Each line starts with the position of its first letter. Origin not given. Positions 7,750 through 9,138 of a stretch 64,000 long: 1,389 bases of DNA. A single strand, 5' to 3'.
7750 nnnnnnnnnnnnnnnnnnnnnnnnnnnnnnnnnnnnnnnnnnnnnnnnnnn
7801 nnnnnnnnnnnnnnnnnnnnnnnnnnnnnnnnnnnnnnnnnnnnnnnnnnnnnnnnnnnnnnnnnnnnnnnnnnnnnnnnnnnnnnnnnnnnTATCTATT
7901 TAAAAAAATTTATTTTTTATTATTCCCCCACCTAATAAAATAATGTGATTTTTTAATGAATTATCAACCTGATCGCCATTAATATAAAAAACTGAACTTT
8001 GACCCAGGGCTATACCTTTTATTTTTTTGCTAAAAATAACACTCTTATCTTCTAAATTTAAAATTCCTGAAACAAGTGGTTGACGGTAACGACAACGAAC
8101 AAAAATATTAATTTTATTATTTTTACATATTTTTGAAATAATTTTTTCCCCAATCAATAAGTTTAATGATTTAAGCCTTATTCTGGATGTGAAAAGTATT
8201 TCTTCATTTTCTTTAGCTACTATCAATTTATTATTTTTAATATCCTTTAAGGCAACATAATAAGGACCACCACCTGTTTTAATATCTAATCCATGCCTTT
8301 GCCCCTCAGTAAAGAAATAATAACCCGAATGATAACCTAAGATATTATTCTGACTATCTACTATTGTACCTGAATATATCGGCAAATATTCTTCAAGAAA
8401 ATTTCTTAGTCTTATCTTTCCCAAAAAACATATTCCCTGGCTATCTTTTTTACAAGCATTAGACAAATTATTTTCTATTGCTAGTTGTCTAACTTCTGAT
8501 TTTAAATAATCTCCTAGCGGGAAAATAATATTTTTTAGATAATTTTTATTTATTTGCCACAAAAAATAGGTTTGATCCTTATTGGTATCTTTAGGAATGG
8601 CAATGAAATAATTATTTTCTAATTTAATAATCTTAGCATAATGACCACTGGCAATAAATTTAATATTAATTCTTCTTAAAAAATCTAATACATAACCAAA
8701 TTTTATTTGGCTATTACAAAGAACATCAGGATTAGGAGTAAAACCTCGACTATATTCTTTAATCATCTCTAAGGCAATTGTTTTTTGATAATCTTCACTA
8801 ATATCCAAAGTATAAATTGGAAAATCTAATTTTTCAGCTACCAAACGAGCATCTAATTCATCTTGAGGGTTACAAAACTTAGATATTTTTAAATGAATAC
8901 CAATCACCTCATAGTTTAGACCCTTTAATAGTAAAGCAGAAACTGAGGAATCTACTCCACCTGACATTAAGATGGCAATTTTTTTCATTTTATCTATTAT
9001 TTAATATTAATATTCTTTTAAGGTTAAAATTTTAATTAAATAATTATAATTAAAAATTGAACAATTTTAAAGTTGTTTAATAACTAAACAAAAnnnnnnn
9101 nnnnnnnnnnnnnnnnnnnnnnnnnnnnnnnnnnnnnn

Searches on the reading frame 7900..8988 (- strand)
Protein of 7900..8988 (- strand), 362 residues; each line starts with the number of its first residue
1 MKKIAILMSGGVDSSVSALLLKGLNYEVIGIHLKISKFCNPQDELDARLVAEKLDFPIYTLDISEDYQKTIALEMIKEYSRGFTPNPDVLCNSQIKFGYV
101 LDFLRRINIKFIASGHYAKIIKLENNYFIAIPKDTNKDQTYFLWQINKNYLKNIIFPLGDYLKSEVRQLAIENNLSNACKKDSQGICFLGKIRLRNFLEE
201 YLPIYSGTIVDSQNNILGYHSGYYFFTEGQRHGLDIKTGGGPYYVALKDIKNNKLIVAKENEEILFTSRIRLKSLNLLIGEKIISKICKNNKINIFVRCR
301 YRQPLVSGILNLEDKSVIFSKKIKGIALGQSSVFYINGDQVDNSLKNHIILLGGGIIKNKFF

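Call 34: search_protein_families(library=pfam, proteins=[window:7900-8988:-], max_evalue=0.01)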
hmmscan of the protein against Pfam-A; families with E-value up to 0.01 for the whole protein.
window:7900-8988:- (362 aa): 6 families
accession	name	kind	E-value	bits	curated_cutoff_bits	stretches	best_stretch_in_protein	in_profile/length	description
PF03054.22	tRNA_Me_trans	-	1.9e-62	211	20.6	1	2-191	1-202/202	tRNA methyl transferase HUP domain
PF20259.3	tRNA_Me_trans_M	-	3.4e-19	68.6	27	1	195-259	1-66/66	tRNA methyl transferase PRC-barrel domain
PF20258.4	tRNA_Me_trans_C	-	1.1e-08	35.7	20.6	1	271-340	5-70/77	Aminomethyltransferase beta-barrel domain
PF24167.1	DUF7411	-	2.7e-06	27.5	28.7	1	3-77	2-72/194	Family of unknown function (DUF7411)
PF02540.23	NAD_synthase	-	7.6e-06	25.7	21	1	3-69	20-87/242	NAD synthase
PF00764.25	Arginosuc_synth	-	0.002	18.6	27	1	4-78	2-76/162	Arginosuccinate synthase N-terminal HUP domain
